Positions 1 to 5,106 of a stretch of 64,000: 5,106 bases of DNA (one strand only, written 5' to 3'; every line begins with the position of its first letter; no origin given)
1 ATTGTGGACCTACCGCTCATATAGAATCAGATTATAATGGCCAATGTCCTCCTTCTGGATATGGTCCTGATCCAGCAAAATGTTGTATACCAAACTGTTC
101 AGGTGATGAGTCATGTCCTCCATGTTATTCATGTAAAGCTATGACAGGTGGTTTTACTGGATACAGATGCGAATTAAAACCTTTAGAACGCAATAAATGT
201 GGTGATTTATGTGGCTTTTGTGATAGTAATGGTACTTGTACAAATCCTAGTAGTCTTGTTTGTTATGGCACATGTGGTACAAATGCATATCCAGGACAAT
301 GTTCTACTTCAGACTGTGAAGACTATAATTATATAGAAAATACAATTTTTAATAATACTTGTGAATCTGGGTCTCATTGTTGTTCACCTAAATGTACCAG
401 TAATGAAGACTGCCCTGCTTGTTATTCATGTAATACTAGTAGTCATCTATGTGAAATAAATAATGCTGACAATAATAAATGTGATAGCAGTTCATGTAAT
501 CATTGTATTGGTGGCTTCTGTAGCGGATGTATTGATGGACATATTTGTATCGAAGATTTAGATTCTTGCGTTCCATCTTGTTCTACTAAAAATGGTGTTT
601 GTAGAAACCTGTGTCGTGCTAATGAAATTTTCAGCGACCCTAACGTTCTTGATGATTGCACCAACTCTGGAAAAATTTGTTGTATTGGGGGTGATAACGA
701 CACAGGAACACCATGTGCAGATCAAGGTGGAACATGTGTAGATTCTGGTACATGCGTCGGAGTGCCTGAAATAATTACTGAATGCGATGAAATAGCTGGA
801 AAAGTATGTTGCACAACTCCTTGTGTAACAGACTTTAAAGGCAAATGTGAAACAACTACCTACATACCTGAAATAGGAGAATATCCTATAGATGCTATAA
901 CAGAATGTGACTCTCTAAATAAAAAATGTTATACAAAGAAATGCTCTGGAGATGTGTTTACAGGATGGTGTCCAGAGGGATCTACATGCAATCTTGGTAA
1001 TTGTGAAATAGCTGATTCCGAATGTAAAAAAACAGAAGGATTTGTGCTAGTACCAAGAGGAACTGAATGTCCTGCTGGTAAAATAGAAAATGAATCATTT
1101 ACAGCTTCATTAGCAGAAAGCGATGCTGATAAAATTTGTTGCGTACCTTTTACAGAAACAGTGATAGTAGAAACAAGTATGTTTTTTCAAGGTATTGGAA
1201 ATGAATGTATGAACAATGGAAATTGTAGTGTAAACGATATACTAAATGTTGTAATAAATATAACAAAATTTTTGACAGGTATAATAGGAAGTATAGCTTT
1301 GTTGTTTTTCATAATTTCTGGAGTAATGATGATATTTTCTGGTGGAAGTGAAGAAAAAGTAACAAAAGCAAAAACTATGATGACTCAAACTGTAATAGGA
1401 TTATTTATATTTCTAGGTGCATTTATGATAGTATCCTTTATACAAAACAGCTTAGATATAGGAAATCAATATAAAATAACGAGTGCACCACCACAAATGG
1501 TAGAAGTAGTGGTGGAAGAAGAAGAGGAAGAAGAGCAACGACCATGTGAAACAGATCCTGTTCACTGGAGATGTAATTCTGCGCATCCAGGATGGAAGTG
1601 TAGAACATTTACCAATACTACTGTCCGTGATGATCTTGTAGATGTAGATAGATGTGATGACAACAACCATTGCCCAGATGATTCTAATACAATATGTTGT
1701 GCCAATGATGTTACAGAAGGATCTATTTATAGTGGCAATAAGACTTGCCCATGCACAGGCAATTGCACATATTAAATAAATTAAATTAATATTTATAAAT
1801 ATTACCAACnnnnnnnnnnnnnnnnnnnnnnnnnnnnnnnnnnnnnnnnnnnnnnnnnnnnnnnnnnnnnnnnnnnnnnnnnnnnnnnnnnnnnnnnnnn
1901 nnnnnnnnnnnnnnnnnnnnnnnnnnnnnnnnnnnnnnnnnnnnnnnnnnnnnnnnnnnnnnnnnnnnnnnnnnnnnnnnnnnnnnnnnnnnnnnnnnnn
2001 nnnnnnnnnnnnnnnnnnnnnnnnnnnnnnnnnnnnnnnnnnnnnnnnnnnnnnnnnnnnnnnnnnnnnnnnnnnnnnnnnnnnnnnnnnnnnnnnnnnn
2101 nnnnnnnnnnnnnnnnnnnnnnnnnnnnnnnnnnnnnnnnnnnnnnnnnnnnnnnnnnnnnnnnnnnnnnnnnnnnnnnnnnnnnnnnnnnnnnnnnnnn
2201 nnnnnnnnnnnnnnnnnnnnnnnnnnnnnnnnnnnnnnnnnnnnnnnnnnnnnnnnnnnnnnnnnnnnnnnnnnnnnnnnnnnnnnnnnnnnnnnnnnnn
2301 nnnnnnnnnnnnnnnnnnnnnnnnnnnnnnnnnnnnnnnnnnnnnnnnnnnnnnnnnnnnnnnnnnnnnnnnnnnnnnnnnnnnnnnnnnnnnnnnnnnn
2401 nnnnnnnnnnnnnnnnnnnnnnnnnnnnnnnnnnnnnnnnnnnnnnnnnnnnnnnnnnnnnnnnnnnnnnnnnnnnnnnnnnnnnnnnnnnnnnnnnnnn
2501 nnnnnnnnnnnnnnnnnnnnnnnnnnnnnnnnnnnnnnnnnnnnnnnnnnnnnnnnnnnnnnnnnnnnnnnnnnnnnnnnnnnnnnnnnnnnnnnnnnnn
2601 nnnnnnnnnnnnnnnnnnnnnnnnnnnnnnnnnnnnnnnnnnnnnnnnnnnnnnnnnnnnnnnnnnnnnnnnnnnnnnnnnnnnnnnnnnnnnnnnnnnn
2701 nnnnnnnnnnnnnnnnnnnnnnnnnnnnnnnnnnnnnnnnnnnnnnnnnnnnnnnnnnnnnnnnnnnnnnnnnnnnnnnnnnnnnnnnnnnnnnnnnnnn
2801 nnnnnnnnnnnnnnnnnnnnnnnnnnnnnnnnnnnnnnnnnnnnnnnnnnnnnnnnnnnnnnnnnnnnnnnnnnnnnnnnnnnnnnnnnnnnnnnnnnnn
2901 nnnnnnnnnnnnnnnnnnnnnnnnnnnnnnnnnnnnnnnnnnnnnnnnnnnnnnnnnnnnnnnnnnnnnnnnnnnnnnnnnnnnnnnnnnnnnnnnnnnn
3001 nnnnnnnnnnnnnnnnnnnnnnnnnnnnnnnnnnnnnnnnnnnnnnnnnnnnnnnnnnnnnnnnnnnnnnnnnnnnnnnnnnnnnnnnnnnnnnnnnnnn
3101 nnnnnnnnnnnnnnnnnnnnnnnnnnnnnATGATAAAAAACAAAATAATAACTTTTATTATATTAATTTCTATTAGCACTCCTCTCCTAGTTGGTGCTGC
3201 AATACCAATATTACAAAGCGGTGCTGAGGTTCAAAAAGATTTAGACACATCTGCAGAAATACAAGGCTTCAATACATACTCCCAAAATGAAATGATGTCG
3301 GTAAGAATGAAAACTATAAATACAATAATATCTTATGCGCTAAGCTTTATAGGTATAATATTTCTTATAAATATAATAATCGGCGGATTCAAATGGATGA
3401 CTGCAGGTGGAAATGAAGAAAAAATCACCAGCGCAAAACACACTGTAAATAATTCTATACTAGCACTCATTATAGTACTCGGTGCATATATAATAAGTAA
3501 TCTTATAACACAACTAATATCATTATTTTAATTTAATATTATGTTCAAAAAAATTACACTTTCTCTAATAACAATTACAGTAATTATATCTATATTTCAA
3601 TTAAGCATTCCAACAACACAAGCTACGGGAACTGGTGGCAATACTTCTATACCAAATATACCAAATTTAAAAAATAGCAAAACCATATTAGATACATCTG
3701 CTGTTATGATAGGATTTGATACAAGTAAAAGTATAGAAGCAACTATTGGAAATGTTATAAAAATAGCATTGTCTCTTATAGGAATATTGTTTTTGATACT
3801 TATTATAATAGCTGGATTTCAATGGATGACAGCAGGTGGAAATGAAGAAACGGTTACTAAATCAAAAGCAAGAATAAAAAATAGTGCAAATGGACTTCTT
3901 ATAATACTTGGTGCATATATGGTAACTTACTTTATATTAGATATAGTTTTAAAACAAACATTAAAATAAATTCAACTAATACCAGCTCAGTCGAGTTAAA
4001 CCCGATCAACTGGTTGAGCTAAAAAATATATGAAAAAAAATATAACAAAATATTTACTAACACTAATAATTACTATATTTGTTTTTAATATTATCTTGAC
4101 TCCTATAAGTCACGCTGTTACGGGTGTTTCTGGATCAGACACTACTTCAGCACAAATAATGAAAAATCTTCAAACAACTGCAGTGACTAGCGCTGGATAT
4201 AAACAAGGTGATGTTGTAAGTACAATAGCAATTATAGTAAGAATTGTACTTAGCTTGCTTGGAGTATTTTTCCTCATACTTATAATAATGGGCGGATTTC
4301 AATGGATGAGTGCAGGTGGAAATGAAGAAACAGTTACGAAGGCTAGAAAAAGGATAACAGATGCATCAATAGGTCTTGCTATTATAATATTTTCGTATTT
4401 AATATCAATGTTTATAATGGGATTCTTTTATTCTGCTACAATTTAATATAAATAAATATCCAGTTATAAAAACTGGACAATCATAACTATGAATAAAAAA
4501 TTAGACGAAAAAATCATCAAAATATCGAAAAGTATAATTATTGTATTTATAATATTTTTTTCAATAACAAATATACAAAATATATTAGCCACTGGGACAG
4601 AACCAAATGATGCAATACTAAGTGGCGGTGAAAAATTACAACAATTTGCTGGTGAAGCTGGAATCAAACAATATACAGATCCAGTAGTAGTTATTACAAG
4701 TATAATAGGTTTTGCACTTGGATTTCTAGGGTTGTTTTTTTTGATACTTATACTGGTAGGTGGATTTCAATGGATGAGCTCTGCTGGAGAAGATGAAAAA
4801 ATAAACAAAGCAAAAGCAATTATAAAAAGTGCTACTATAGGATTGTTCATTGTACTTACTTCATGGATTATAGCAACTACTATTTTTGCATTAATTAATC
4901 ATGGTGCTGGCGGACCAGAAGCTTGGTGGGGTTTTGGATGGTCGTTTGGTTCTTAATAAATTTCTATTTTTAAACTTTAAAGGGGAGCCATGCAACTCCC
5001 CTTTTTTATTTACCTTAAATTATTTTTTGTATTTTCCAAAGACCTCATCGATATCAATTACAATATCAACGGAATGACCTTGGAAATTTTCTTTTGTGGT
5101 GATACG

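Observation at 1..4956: Eight tandem VirB2/TrbC-like pilin paralogues, the first fused inside a giant Cys-rich protein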

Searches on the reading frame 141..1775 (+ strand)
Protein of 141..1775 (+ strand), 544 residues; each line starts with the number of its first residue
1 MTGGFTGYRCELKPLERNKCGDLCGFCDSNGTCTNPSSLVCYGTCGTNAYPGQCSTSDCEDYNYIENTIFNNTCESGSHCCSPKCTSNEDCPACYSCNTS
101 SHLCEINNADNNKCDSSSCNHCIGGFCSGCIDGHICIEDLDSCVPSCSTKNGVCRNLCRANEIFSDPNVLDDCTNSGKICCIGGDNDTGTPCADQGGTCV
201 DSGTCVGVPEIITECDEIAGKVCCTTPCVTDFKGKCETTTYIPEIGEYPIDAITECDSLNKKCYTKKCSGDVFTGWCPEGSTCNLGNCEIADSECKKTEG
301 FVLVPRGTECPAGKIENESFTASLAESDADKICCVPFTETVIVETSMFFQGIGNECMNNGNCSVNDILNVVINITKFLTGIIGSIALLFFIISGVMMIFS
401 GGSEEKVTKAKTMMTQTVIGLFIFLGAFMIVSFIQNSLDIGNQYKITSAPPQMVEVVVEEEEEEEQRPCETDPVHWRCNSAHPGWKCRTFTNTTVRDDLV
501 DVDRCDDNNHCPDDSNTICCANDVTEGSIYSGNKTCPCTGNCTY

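Call 4: search_protein_families(library=pfam, proteins=[window:141-1775:+], max_evalue=1)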
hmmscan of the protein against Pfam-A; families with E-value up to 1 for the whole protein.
window:141-1775:+ (544 aa): 3 families
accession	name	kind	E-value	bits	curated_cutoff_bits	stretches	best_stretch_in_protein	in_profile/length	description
PF18895.5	T4SS_pilin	-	2.5e-09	37.5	26.6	1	368-434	9-71/71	Type IV secretion system pilin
PF04956.18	TrbC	-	4.6e-06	27.2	27.9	1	365-434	35-98/98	TrbC/VIRB2 pilin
PF13841.11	Defensin_beta_2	-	0.0006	20.6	22.2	1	146-181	1-30/30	Beta defensin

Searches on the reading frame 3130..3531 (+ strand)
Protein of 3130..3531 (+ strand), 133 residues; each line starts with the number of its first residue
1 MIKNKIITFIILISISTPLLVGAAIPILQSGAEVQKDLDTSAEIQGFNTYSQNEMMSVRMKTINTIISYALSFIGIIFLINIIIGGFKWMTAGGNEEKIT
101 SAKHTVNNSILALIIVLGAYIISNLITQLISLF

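Call 4: search_protein_families(library=pfam, proteins=[window:3130-3531:+], max_evalue=1)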
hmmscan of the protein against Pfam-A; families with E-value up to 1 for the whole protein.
window:3130-3531:+ (133 aa): 3 families
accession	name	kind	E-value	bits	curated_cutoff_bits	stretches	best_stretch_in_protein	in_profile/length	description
PF18895.5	T4SS_pilin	-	2.2e-06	28.1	26.6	1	62-126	8-71/71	Type IV secretion system pilin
PF12650.12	DUF3784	-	0.0028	18.3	28.1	1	44-123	23-90/94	Domain of unknown function (DUF3784)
PF19607.4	DUF6112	-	0.69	10.2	25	1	61-107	14-60/88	Family of unknown function (DUF6112)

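Call 83: search_protein_families(library=ncbifam, proteins=[window:3130-3531:+], max_evalue=0.01)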
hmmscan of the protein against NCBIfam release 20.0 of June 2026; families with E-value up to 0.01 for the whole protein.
window:3130-3531:+ (133 aa): 1 family
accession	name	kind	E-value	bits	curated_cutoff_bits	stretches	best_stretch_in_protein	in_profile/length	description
NF045849.1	ICE_MMCAP2_0565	equivalog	1.9e-08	33.8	40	1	58-129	8-79/80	Mbov_0395 family pilin-like conjugal transfer protein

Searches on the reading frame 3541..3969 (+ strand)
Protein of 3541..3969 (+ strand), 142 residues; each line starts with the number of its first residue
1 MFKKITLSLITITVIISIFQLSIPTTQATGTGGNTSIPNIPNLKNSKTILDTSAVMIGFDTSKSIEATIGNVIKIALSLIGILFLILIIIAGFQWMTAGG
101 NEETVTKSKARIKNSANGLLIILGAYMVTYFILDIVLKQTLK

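Call 4: search_protein_families(library=pfam, proteins=[window:3541-3969:+], max_evalue=1)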
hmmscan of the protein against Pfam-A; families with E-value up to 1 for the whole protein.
window:3541-3969:+ (142 aa): 5 families
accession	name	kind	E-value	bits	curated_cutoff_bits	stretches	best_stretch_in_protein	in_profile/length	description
PF18895.5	T4SS_pilin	-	8.8e-09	35.8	26.6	1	62-132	2-71/71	Type IV secretion system pilin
PF05987.18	DUF898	-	0.0021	17.7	28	1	62-132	170-240/336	Bacterial protein of unknown function (DUF898)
PF19607.4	DUF6112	-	0.019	15.2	25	1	59-126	7-68/88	Family of unknown function (DUF6112)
PF04290.18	DctQ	-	0.091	13.1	28.3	1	66-135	58-125/132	Tripartite ATP-independent periplasmic transporters, DctQ component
PF16192.10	PMT_4TMC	-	0.14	12.1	32.4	1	68-131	53-113/202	C-terminal four TMM region of protein-O-mannosyltransferase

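Call 66: predict_structure(alignment_id=A4)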
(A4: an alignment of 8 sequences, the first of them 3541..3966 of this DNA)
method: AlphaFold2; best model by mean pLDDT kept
length: 142 residues; sequences in the alignment: 8
mean_pLDDT: 68.1   pTM: 0.45
mean pLDDT of the five models: 68.1, 66.5, 65.9, 65.8, 62.2
residues with pLDDT >= 90: 10; 70-90: 67; 50-70: 25; < 50: 40
segments of 3 or more residues with pLDDT < 50: 23-60
pLDDT, mean of each block of 10 residues (from residue 1): 64 69 46 35 44 46 63 80 89 87 89 89 83 73 54
secondary structure, 60 per line:
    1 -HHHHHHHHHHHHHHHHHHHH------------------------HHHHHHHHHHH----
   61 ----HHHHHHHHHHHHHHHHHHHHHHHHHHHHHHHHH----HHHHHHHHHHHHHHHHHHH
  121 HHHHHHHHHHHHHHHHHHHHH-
elements in order: H2-21 H46-56 H65-97 H102-141

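Call 69: fold_search(model_id=the predicted structure, library=pdb)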
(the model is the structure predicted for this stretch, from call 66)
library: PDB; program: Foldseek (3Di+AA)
matches with E <= 10: 134; with E <= 0.001: 0
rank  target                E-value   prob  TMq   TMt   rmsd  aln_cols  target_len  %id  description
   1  2y3h_C                6.8e-01  0.93  0.41  0.53   2.8        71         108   11  E63Q mutant of Cupriavidus metallidurans CH34 CnrXs (released 2011-03-30)
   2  6cnn_A                6.8e-01  0.51  0.40  0.16  12.1       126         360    9  Cryo-EM structure of the human SK4/calmodulin channel complex in the Ca2+ bound state I (released 2018-05-02)
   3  4wwb                  7.2e-01  0.94  0.41  0.51   2.4        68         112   12  High-resolution structure of the Ni-bound form of the Y135F mutant of C. metallidurans CnrXs (released 2015-02-11)
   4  2y39                  7.2e-01  0.93  0.41  0.53   2.9        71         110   11  Ni-bound form of Cupriavidus metallidurans CH34 CnrXs (released 2011-03-30)
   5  3zg1_D                8.9e-01  0.87  0.37  0.47   2.8        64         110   12  NI-BOUND FORM OF M123A MUTANT OF CUPRIAVIDUS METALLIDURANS CH34 CNRXS (released 2013-10-23)
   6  9y5q_A                1.0e+00  0.25  0.40  0.17  22.5       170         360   10  Cryo EM structure of KCa3.1_R355K_I/calmodulin channel in complex with rimtuzalcap (released 2025-10-15)
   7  3zg1_A                1.3e+00  0.84  0.37  0.47   2.5        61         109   13  NI-BOUND FORM OF M123A MUTANT OF CUPRIAVIDUS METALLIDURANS CH34 CNRXS (released 2013-10-23)
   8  6cnm_A                1.3e+00  0.38  0.40  0.17  10.3       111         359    8  Cryo-EM structure of the human SK4/calmodulin channel complex (released 2018-05-02)
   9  2y3h_A                1.4e+00  0.82  0.42  0.53   2.7        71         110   11  E63Q mutant of Cupriavidus metallidurans CH34 CnrXs (released 2011-03-30)
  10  2y3b                  1.5e+00  0.82  0.41  0.51   2.3        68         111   12  Co-bound form of Cupriavidus metallidurans CH34 CnrXs (released 2011-03-30)
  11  2y3d_A                1.5e+00  0.72  0.37  0.47   2.6        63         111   13  Zn-bound form of Cupriavidus metallidurans CH34 CnrXs (released 2011-03-30)
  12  4wwf_A                1.6e+00  0.77  0.40  0.51   2.2        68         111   12  High-resolution structure of two Ni-bound forms of the M123C mutant of C. metallidurans CnrXs (released 2015-02-11)
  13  2y3h_D                1.8e+00  0.75  0.41  0.54   2.9        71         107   11  E63Q mutant of Cupriavidus metallidurans CH34 CnrXs (released 2011-03-30)
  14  3epv_C                2.0e+00  0.51  0.36  0.48   9.6        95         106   10  X-ray Structure of the Metal-sensor CnrX in both the Apo- and Copper-bound Forms (released 2008-11-25)
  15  9o53_A                2.2e+00  0.47  0.45  0.19   8.6        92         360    3  Cryo-EM structure of the human SK2-4 chimera/calmodulin channel complex bound to a small molecule inhibitor (released 2025-07-09)
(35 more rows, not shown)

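Call 83: search_protein_families(library=ncbifam, proteins=[window:3541-3969:+], max_evalue=0.01)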
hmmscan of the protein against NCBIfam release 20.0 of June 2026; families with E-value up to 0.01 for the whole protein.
window:3541-3969:+ (142 aa): 1 family
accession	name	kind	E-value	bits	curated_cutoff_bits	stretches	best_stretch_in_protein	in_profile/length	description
NF045849.1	ICE_MMCAP2_0565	equivalog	1.1e-06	28.3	40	1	62-136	6-80/80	Mbov_0395 family pilin-like conjugal transfer protein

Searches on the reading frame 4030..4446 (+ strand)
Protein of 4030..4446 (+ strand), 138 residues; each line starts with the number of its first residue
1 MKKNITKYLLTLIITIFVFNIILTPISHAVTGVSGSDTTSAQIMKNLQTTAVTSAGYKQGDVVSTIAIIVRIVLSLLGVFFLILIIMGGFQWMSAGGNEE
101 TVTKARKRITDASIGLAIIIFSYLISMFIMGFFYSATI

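Call 4: search_protein_families(library=pfam, proteins=[window:4030-4446:+], max_evalue=1)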
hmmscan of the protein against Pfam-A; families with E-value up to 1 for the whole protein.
window:4030-4446:+ (138 aa): 2 families
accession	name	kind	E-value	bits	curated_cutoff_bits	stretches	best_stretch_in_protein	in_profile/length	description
PF18895.5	T4SS_pilin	-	4.1e-07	30.4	26.6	1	63-127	6-69/71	Type IV secretion system pilin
PF19607.4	DUF6112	-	0.0067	16.7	25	1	4-43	18-57/88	Family of unknown function (DUF6112)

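Call 83: search_protein_families(library=ncbifam, proteins=[window:4030-4446:+], max_evalue=0.01)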
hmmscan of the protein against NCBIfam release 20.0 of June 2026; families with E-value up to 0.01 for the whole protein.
window:4030-4446:+ (138 aa): 1 family
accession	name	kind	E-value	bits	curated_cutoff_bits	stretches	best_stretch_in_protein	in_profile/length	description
NF045849.1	ICE_MMCAP2_0565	equivalog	5.1e-05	22.9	40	1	61-132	8-79/80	Mbov_0395 family pilin-like conjugal transfer protein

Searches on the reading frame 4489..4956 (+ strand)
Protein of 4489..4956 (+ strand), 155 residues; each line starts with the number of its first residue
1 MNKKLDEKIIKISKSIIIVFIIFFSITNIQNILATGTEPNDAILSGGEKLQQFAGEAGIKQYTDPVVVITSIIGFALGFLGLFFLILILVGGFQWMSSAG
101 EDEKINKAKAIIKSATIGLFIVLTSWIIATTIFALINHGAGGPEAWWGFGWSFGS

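Call 4: search_protein_families(library=pfam, proteins=[window:4489-4956:+], max_evalue=1)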
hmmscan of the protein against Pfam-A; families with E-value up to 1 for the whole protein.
window:4489-4956:+ (155 aa): 4 families
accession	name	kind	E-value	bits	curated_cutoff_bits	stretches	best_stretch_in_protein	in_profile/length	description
PF18895.5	T4SS_pilin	-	1.8e-08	34.8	26.6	1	67-132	6-71/71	Type IV secretion system pilin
PF10320.15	7TM_GPCR_Srsx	-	0.0031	17.4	24.1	1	75-136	149-210/257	Serpentine type 7TM GPCR chemoreceptor Srsx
PF05620.16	TMEM208_SND2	-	0.025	14.9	22.9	1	14-93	49-125/167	SRP-independent targeting protein 2/TMEM208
PF12698.13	ABC2_membrane_3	-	0.24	10.9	31.6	1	28-136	115-220/347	ABC-2 family transporter protein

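Call 83: search_protein_families(library=ncbifam, proteins=[window:4489-4956:+], max_evalue=0.01)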
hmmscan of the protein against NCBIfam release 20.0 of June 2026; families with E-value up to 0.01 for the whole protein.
window:4489-4956:+ (155 aa): 1 family
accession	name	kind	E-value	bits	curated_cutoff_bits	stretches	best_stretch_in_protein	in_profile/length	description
NF045849.1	ICE_MMCAP2_0565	equivalog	3.6e-06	26.6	40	1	62-134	5-78/80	Mbov_0395 family pilin-like conjugal transfer protein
